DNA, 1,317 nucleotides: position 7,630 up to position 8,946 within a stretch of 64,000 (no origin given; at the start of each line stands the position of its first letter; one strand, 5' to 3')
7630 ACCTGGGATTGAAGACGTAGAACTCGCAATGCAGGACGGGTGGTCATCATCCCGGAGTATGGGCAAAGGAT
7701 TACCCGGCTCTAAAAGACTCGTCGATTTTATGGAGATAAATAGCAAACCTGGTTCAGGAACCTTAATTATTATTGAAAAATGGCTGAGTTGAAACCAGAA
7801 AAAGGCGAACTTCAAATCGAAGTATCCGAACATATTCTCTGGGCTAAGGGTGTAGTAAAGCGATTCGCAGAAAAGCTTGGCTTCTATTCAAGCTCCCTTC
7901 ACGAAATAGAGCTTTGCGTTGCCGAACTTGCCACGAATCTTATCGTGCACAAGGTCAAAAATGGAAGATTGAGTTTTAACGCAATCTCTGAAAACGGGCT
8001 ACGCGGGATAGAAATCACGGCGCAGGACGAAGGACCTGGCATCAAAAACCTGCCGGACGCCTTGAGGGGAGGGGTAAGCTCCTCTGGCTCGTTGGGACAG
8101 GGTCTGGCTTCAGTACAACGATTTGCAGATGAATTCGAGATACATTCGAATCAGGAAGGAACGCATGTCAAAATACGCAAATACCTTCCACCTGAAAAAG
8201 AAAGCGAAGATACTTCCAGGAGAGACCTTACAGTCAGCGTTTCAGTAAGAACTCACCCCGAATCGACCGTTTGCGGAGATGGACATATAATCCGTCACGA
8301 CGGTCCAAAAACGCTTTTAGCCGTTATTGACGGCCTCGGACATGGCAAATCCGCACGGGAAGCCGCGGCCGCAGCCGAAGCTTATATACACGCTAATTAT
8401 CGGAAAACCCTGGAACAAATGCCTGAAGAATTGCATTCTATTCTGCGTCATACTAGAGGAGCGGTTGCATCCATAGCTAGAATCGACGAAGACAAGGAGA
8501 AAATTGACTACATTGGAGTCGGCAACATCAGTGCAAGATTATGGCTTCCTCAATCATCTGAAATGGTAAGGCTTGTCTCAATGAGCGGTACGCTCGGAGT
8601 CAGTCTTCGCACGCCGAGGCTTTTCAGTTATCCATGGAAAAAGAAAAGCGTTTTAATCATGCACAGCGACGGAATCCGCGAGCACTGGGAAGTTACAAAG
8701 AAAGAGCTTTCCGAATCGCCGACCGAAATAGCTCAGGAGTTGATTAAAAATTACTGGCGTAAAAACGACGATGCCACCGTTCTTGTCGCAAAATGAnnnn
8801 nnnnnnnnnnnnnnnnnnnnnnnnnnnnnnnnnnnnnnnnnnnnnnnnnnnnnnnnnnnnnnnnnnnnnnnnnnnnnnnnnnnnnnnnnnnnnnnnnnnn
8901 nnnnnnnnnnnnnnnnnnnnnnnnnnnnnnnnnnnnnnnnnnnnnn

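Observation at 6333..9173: Stressosome-type RsbR-RsbS-RsbT operon ending in a fused kinase/PP2C phosphatase and a STAS substrate, with no sigma or anti-sigma factor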

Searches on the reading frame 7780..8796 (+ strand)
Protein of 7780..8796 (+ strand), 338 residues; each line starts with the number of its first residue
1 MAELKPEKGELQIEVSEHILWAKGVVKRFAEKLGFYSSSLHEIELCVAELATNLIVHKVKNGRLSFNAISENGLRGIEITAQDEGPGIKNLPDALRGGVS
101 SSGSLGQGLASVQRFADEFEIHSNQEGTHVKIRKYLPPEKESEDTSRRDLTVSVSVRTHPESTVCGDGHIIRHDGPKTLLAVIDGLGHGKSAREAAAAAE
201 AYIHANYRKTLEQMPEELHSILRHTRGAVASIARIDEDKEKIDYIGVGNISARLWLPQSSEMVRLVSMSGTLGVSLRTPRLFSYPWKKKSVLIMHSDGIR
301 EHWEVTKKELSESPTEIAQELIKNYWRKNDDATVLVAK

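Call 3: search_protein_families(library=pfam, proteins=[window:7780-8796:+], max_evalue=0.01)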
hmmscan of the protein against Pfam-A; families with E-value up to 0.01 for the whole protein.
window:7780-8796:+ (338 aa): 4 families
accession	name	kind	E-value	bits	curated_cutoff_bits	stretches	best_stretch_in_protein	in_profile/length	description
PF13581.12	HATPase_c_2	-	6e-13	49.4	27.4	1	24-134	13-127/127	Histidine kinase-like ATPase domain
PF07228.17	SpoIIE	-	7.3e-11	42.8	25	1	177-337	4-189/192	Stage II sporulation protein E (SpoIIE)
PF02518.31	HATPase_c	-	7.3e-05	23.6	26.4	1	43-133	6-106/111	Histidine kinase-, DNA gyrase B-, and HSP90-like ATPase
PF13672.11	PP2C_2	-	0.003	17.6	24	0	161-230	8-77/209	Protein phosphatase 2C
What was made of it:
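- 7780..8796 (+): Gene 4, called X here (338 aa). Residues 1-139 form an RsbT-paralogous GHKL domain, residues 140-148 a disordered linker, and residues 150-338 an RsbX-type PP2C phosphatase. Pfam HATPase_c_2 plus SpoIIE (call 3).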

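Call 4: search_protein_families(library=ncbifam, proteins=[window:7780-8796:+], max_evalue=0.01)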
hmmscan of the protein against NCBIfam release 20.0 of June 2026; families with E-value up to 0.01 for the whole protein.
window:7780-8796:+ (338 aa): 3 families
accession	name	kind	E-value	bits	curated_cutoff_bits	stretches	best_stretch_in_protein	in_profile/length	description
TIGR01925.2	spIIAB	equivalog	5.3e-13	49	135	1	16-135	11-135/137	anti-sigma F factor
NF041045.1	RsbA_anti_sig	subfamily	2.1e-09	37.1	210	1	5-132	177-300/303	anti-sigma factor RsbA family regulatory protein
NF003144.0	PRK04069.1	equivalog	0.0071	15.8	145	0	23-145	23-152/161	anti-sigma B factor RsbW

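Call 6: find_homologous_proteins(query=window:7780-8796:+)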
Query window:7780-8796:+ (338 aa): 794 proteins with E <= 0.001 among 5974 candidates; the best 120 are listed.
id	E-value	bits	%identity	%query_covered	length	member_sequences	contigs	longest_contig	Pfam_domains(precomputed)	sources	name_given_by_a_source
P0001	3.1e-220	748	100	100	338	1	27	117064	PF13581.13,PF07228.18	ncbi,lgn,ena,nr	ncbi:SpoIIE family protein phosphatase [bacterium]|nr:SpoIIE family protein phosphatase [bacterium]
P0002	7.6e-169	579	75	99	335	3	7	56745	PF13581.13,PF02518.32,PF07228.18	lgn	-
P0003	2.3e-154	531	67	99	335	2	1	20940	PF13581.13,PF02518.32,PF07228.18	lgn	-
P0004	1.0e-148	513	66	100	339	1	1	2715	PF13581.13,PF02518.32,PF07228.18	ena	-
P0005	2.4e-146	505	67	100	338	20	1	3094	PF13581.13,PF07228.18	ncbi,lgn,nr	ncbi:MAG: ATP-binding SpoIIE family protein phosphatase [candidate division WOR-3 bacterium]|nr:ATP-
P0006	2.1e-145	502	66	97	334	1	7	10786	PF13581.13,PF02518.32,PF07228.18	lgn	-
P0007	2.5e-144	498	65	97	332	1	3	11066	PF13581.13,PF02518.32,PF07228.18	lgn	-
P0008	3.8e-144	498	68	97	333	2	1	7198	PF13581.13,PF02518.32,PF07228.18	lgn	-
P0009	2.1e-141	489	63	98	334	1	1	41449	PF13581.13,PF02518.32,PF07228.18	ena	-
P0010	3.2e-141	488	65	97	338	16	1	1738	PF13581.13,PF02518.32,PF07228.18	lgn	-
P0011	7.9e-140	484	65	98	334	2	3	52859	PF13581.13,PF02518.32,PF07228.18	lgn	-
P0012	1.8e-130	453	61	98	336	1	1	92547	PF13581.13,PF07228.18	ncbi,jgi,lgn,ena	-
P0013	1.1e-129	450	60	98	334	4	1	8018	PF13581.13,PF02518.32,PF07228.18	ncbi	-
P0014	1.6e-129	450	61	99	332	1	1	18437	PF13581.13,PF02518.32,PF07228.18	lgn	-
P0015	1.8e-83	298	45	98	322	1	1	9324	PF07228.18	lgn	-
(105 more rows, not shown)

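Call 9: search_solved_structures(query=window:7780-8796:+, max_evalue=0.01, show_alignments=3)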
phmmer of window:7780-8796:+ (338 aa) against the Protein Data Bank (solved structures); distinct sequences matched with E-value up to 0.01: 6.
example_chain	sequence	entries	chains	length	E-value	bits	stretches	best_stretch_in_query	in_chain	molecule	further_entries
3w40_A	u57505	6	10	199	4.3e-16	62.1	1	162-335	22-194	Phosphoserine phosphatase RsbX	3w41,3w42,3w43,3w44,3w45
3zt9_A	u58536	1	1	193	5e-15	58.6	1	150-338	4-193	Stage II sporulation protein E (SpoIIE)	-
1l0o_A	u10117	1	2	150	6.8e-08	35.1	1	16-140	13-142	Anti-sigma F factor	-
1til_A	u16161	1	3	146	8.6e-08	34.8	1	16-140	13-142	Anti-sigma F factor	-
1th8_A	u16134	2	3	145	4.7e-07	32.4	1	16-135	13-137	Anti-sigma F factor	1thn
1tid_A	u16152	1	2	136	1e-06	31.3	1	16-133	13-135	Anti-sigma F factor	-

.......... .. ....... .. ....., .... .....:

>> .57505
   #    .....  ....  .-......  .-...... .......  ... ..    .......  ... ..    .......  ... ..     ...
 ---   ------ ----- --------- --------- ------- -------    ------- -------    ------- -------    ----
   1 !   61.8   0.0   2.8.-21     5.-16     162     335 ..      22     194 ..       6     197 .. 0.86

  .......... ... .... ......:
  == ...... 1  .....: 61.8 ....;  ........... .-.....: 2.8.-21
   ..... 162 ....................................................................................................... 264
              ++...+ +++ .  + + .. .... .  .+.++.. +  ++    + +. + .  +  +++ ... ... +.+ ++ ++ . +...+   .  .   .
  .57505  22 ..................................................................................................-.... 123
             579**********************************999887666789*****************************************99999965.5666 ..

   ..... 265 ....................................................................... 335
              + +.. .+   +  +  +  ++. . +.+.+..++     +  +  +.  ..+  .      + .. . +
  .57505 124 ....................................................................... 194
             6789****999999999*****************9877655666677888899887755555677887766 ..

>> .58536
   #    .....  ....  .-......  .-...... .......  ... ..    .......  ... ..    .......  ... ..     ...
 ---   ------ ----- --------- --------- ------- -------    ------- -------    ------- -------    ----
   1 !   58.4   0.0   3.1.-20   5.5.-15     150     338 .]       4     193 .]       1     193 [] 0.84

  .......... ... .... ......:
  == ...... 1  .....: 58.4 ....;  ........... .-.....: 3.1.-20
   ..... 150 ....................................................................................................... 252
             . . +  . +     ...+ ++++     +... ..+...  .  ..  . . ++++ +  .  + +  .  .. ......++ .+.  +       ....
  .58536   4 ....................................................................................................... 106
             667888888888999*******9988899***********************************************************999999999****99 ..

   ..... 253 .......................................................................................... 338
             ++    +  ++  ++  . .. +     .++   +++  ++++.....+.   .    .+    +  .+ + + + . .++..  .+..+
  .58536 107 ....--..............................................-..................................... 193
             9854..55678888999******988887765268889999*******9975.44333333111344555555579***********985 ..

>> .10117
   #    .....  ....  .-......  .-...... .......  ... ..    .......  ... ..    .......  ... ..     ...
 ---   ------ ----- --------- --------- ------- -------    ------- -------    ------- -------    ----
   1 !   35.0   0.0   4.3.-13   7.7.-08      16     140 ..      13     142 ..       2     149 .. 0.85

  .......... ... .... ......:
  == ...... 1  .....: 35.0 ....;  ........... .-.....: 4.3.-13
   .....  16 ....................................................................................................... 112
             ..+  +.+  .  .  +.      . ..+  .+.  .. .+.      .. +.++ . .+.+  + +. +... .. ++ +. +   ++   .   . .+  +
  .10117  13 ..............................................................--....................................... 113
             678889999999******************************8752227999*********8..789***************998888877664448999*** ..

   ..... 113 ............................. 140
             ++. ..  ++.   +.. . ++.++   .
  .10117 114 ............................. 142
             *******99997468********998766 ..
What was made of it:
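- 7780..8796 (+): PDB sequence hits are RsbX 3W40 and MtX 3ZT9 for the C-terminal half and SpoIIAB for the N-terminal half (call 9).
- On Stressosome rsbRSTX module: The only PDB sequence matches of the PP2C half are RsbX 3W40 (4e-16) and MtX 3ZT9 (5e-15) (call 9).
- The PP2C half's only PDB sequence matches are RsbX and MtX (call 9).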

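Call 14: find_encoding_contigs(protein=window:7780-8796:+, flank=10000, max_places=4)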
Protein window:7780-8796:+ (338 aa): 23 contigs read that carry it; 4 places shown.
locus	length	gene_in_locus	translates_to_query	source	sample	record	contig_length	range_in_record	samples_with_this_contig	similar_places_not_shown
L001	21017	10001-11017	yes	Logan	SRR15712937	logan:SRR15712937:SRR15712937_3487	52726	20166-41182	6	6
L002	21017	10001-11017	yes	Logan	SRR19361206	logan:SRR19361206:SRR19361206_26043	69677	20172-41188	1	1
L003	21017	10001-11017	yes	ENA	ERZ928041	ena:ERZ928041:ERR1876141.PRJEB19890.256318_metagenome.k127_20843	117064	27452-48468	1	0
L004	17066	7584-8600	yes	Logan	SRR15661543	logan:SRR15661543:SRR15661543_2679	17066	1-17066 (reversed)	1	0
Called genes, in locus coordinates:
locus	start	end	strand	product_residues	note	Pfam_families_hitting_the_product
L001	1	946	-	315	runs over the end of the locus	PF00146:NADHdh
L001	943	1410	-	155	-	PF00037:Fer4 (faint), PF13237:Fer4_10 (faint), PF13187:Fer4_9 (faint), PF13247:Fer4_11, PF12838:Fer4_7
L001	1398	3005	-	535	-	PF04879:Molybdop_Fe4S4, PF01568:Molydop_binding (weak)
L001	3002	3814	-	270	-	PF00970:FAD_binding_6 (weak), PF00175:NAD_binding_1, PF10418:DHODB_Fe-S_bind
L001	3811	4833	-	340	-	PF13187:Fer4_9 (faint), PF13746:Fer4_18 (faint), PF17179:Fer4_22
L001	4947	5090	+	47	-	-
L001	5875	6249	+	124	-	PF11964:SpoIIAA-like (weak)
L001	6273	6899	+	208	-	PF13673:Acetyltransf_10, PF00583:Acetyltransf_1, PF08445:FR47 (weak), PF13508:Acetyltransf_7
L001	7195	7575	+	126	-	PF25056:DUF7793 (weak)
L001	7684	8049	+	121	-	PF11964:SpoIIAA-like, PF25056:DUF7793 (faint)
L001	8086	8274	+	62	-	-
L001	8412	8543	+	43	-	-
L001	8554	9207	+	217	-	PF01740:STAS, PF13466:STAS_2 (weak)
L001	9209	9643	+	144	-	PF01740:STAS, PF13466:STAS_2 (weak)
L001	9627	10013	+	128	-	PF13581:HATPase_c_2, PF02518:HATPase_c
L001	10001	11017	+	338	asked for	PF13581:HATPase_c_2, PF07228:SpoIIE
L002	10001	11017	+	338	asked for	PF13581:HATPase_c_2, PF07228:SpoIIE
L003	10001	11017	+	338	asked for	PF13581:HATPase_c_2, PF07228:SpoIIE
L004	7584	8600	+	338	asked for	PF13581:HATPase_c_2, PF07228:SpoIIE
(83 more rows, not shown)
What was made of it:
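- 7406..7792 (+): RsbT-type GHKL serine kinase (128 aa from ATG 7406; the mechanical ORF starts at TTG 7349). Gene callers use the 7406 start (call 14).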

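Call 16: find_related_loci(query=A1, collection=genome_contigs, flank=8000)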
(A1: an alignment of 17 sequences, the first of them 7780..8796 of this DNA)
Query A1 (338 aa) in genome_contigs; peptide patterns used: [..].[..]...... (x = any residue, [..] = any of these).
600 stretches matched a pattern (row limit reached: there are more); 454 encode a relative of the query (tblastn E <= 1e-3); the best 80 are kept; 80 distinct loci.
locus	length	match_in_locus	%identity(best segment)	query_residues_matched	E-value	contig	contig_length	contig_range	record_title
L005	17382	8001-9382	66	1-338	1e-146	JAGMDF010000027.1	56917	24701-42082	MAG: candidate division WOR-3 bacterium isolate RS_17_4 ZL495.bin.4.fa_27, whole genome shotgun sequence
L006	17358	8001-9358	66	10-338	4e-145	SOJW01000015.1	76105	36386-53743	MAG: Candidatus Stahlbacteria bacterium isolate E44_bin36 NODE_59_length_76105_cov_7.194780, whole genome shotgun sequen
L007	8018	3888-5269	59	1-338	5e-131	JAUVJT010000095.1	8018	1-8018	MAG: Candidatus Stahlbacteria bacterium isolate CSMAG_461 CSMAG_461_k127_2526213_length_8018_cov_10.0000, whole genome s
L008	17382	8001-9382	38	13-337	2e-66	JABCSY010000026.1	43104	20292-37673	MAG: Promethearchaeota archaeon isolate HM4_B22 NODE_231_length_43104_cov_1.002792, whole genome shotgun sequence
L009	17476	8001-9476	39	9-338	2e-63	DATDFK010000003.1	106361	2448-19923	MAG TPA_asm: Pyrinomonadaceae bacterium isolate SMAG_U224 k141_1105687, whole genome shotgun sequence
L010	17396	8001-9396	36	10-336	5e-63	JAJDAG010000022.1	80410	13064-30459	MAG: candidate division KSB1 bacterium isolate OFTM72 OFTM72_21, whole genome shotgun sequence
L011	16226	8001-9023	37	11-338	8e-63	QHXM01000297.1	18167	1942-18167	MAG: Acidobacteria bacterium isolate gp4 AA20 14_0903_12_40cm_200_scaffold_3527_curated, whole genome shotgun sequence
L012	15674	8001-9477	39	9-337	1e-62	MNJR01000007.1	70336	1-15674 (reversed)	MAG: Acidobacteria bacterium 13_1_20CM_3_53_8 13_1_20cm_3_scaffold_13, whole genome shotgun sequence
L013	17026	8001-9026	37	11-338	2e-62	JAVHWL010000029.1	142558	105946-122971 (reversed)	MAG: Acidobacteriota bacterium isolate BP_24 scaffold_5216925, whole genome shotgun sequence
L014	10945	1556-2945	39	2-337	4e-62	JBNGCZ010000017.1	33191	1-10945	MAG: Methanomicrobiales archaeon isolate E05-013 bin37.fa-17, whole genome shotgun sequence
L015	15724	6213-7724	38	11-338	2e-61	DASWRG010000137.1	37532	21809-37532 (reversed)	MAG TPA_asm: Pyrinomonadaceae bacterium isolate SMAG_U3515 k141_674185, whole genome shotgun sequence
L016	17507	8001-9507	38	9-338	2e-60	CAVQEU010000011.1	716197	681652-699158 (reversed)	MAG: uncultured Acidobacteriota bacterium isolate MFD09206.bin.1.160 genome assembly, contig: contig_3714, whole genome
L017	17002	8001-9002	36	18-338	4e-60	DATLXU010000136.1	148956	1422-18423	MAG TPA_asm: Blastocatellia bacterium isolate SMAG_U13254 k141_23409, whole genome shotgun sequence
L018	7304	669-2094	35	5-337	1e-59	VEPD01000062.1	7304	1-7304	MAG: Ruminiclostridium sp. isolate MnB_11 Mn-Ruminiclostridium-1_397242, whole genome shotgun sequence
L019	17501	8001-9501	37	9-338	3e-59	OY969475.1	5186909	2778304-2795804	MAG: Pyrinomonadaceae bacterium isolate MFD01916.bin.c.1 genome assembly, chromosome: 1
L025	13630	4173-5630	38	4-338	5e-58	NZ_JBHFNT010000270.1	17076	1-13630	Floridaenema evergladense BLCC-F167 bin1.fa-270, whole genome shotgun sequence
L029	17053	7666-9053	34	11-338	2e-57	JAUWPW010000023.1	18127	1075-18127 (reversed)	MAG: Candidatus Bipolaricaulota bacterium isolate CSMAG_2486 CSMAG_2486_k141_715716_length_18127_cov_12.0000, whole geno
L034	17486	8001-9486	33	1-338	3e-56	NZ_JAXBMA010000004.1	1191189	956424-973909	Draconibacterium sp. IB214405 contig_4, whole genome shotgun sequence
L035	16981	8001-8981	34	11-338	6e-56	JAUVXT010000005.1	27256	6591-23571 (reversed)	MAG: Deltaproteobacteria bacterium isolate CSMAG_1223 CSMAG_1223_k141_1229032_length_27256_cov_7.9943, whole genome shot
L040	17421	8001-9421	33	10-337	4e-53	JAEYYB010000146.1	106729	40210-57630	MAG: Bacillota bacterium isolate OH_CBlB_339 k127_2281143, whole genome shotgun sequence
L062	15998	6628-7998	32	18-333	8e-49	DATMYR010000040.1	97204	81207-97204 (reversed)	MAG TPA_asm: Syntrophomonadaceae bacterium isolate SMAG_U13153 k141_93684, whole genome shotgun sequence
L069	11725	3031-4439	39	5-338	1e-63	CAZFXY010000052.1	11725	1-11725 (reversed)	MAG TPA_asm: uncultured Methanoculleus sp. isolate binchicken_co139_268 genome assembly, contig: NODE_12257_length_11725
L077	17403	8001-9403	32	10-338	1e-46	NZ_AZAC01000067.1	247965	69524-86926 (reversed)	Dethiosulfatarculus sandiegensis strain SPR contig_7, whole genome shotgun sequence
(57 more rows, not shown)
